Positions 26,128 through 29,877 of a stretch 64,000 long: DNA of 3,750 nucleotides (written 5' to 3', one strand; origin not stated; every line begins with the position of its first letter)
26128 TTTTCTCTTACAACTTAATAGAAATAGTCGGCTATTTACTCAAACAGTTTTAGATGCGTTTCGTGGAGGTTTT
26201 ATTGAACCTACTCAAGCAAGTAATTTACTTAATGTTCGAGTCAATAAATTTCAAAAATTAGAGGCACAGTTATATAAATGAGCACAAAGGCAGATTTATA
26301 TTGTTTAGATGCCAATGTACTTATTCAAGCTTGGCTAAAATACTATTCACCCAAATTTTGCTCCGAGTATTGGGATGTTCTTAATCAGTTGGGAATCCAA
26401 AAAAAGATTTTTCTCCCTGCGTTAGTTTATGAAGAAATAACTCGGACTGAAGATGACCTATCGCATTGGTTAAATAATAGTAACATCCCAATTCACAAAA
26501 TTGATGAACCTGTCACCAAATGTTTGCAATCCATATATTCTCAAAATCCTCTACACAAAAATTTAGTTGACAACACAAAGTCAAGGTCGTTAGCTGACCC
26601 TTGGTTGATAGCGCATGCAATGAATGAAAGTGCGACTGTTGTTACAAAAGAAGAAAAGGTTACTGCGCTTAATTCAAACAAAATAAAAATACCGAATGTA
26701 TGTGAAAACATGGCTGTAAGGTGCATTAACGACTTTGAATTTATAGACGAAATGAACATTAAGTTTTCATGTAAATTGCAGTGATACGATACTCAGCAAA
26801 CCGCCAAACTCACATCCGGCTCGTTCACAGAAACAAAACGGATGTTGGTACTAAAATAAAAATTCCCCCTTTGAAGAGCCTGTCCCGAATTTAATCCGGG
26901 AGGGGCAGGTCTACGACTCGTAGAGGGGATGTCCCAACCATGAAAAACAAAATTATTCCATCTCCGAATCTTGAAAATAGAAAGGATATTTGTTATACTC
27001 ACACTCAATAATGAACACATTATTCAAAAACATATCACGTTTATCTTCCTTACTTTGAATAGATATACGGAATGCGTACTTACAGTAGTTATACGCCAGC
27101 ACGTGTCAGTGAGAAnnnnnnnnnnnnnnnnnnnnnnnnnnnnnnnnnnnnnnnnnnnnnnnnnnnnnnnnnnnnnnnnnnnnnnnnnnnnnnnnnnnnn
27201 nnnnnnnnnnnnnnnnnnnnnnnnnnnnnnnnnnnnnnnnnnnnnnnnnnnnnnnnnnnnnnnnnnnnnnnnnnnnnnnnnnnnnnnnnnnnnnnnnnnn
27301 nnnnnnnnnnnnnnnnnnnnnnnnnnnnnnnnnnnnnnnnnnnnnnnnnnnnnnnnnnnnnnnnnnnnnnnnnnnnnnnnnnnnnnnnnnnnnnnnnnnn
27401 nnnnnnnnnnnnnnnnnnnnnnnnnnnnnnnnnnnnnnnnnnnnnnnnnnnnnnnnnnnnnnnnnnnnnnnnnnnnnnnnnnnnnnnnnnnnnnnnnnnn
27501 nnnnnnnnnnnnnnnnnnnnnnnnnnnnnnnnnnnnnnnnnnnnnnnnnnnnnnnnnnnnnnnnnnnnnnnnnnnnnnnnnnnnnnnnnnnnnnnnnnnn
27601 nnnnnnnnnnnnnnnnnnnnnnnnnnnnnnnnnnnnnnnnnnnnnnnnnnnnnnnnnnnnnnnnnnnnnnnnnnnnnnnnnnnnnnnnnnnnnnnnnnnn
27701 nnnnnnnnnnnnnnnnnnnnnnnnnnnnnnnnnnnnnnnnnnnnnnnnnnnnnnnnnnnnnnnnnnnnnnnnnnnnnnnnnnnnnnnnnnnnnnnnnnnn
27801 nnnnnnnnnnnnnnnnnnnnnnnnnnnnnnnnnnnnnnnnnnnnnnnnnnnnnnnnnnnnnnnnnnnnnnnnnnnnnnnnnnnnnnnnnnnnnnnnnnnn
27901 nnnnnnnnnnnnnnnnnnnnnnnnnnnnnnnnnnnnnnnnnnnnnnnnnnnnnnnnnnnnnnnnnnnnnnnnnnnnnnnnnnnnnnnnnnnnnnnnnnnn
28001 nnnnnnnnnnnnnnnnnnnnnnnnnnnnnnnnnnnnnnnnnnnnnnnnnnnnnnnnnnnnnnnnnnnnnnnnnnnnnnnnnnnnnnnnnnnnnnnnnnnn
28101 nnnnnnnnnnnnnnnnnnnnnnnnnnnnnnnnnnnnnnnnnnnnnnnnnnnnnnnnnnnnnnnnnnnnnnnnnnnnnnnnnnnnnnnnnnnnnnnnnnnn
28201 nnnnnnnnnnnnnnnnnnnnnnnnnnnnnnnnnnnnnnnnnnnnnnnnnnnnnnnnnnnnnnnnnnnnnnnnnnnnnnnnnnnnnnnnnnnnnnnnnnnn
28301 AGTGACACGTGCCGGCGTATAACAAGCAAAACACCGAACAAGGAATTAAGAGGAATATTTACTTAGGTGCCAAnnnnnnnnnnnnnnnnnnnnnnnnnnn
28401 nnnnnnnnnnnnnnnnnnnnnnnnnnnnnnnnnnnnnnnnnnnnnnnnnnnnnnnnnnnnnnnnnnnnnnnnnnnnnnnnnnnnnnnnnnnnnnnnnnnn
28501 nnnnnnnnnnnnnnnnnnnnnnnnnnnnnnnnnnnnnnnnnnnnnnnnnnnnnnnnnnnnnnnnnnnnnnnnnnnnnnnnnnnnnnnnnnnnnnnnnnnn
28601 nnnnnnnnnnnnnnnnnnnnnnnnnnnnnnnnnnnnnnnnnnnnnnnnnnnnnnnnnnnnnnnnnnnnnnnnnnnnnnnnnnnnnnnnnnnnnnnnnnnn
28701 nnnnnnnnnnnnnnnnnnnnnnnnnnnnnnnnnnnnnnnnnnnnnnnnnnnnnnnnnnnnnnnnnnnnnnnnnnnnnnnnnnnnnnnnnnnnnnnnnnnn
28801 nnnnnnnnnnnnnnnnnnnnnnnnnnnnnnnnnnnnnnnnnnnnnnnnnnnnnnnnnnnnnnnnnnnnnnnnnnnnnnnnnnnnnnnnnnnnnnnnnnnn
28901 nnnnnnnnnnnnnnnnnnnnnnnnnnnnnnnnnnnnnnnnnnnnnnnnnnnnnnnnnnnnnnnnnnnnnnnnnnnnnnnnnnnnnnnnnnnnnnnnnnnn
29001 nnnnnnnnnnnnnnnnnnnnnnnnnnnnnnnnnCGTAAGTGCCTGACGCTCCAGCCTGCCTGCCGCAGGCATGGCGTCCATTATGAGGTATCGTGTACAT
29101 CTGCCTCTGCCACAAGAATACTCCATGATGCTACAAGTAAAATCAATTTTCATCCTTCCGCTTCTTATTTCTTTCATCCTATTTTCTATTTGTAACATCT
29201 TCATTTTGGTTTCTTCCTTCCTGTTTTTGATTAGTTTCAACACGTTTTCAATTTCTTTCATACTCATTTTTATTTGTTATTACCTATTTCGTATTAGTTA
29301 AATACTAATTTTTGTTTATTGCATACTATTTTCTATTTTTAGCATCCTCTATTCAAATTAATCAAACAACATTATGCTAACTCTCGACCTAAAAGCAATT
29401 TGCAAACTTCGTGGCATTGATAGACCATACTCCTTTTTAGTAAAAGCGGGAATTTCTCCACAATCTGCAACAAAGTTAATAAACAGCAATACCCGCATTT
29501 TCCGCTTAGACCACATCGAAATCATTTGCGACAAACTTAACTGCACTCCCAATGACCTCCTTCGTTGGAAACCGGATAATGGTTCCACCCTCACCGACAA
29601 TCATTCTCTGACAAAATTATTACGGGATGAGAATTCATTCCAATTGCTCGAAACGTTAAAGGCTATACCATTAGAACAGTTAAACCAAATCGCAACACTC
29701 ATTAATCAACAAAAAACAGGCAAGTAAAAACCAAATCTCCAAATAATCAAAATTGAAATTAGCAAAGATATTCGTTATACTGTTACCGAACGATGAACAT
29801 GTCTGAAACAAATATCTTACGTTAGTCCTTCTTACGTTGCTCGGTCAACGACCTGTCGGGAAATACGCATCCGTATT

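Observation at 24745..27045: Two-gene HTH-ImmA/IrrE peptidase + DUF4411 (PIN-like) cassette bracketed by 250-bp direct repeats that duplicate the 3' end of a T9SS gene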

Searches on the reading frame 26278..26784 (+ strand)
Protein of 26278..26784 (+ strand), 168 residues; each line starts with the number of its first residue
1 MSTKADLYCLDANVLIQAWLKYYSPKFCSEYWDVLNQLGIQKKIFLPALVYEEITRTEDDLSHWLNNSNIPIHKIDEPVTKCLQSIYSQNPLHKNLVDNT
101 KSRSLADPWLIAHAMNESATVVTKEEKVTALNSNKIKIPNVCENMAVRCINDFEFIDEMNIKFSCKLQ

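Call 5: search_protein_families(library=pfam, proteins=[window:26278-26784:+], max_evalue=0.01)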
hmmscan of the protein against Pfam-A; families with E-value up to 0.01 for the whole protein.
window:26278-26784:+ (168 aa): 2 families
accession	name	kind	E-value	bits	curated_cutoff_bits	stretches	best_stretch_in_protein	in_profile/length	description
PF14367.12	DUF4411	-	3e-40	138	23.5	1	8-163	1-159/159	Domain of unknown function (DUF4411)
PF01850.27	PIN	-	0.00061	20.8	23.6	1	8-127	1-113/120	PIN domain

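Call 10: find_encoding_contigs(protein=window:26278-26784:+, flank=10000, max_places=10)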
Protein window:26278-26784:+ (168 aa): 1 contig read that carries it; 1 place shown.
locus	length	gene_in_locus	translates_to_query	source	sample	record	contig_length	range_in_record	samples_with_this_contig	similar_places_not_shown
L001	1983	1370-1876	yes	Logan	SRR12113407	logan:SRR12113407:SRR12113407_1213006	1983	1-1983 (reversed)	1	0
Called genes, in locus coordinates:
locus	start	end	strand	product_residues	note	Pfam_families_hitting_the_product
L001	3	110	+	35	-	?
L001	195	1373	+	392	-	PF01381:HTH_3 (weak), PF06114:Peptidase_M78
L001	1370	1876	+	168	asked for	PF14367:DUF4411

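Call 27: search_protein_families(library=padloc, proteins=[window:26278-26784:+], max_evalue=0.01)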
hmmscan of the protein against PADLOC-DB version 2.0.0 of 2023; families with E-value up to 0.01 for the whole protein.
window:26278-26784:+ (168 aa): 0 families

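Call 28: search_protein_families(library=ncbifam, proteins=[window:26278-26784:+], max_evalue=0.01)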
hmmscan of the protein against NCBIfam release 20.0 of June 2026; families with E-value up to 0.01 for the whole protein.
window:26278-26784:+ (168 aa): 0 families

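Call 65: search_protein_families(library=phrogs, proteins=[window:26278-26784:+], max_evalue=0.01)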
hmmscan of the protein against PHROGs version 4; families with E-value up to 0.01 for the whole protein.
window:26278-26784:+ (168 aa): 1 family
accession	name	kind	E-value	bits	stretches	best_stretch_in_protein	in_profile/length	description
phrog_11126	-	unknown function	2.7e-42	145.4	1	8-165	4-165/167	-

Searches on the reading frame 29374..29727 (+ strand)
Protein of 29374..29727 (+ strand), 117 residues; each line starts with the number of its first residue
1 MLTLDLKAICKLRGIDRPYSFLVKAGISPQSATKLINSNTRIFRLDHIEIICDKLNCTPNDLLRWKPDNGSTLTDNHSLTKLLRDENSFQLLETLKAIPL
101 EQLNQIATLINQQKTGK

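Call 5: search_protein_families(library=pfam, proteins=[window:29374-29727:+], max_evalue=0.01)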
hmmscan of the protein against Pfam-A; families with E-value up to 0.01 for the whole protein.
window:29374-29727:+ (117 aa): 2 families
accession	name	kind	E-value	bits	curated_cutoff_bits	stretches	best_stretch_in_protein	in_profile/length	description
PF13443.12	HTH_26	-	2.3e-12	47.4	22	1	6-68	2-63/63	Cro/C1-type HTH DNA-binding domain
PF01381.28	HTH_3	-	0.0075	16.7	23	0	24-62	18-55/55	Helix-turn-helix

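Call 27: search_protein_families(library=padloc, proteins=[window:29374-29727:+], max_evalue=0.01)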
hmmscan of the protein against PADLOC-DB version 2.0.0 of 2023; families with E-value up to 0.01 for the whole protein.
window:29374-29727:+ (117 aa): 0 families

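Call 28: search_protein_families(library=ncbifam, proteins=[window:29374-29727:+], max_evalue=0.01)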
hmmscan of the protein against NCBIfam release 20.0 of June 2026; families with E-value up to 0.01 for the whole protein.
window:29374-29727:+ (117 aa): 0 families

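Call 65: search_protein_families(library=phrogs, proteins=[window:29374-29727:+], max_evalue=0.01)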
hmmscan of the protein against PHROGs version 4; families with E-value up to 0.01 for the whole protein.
window:29374-29727:+ (117 aa): 2 families
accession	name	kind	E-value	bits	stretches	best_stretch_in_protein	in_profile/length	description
phrog_8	-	transcription regulation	0.00019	22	1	24-98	179-256/346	transcriptional regulator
phrog_24334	-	unknown function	0.003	18.6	0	26-64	26-64/190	-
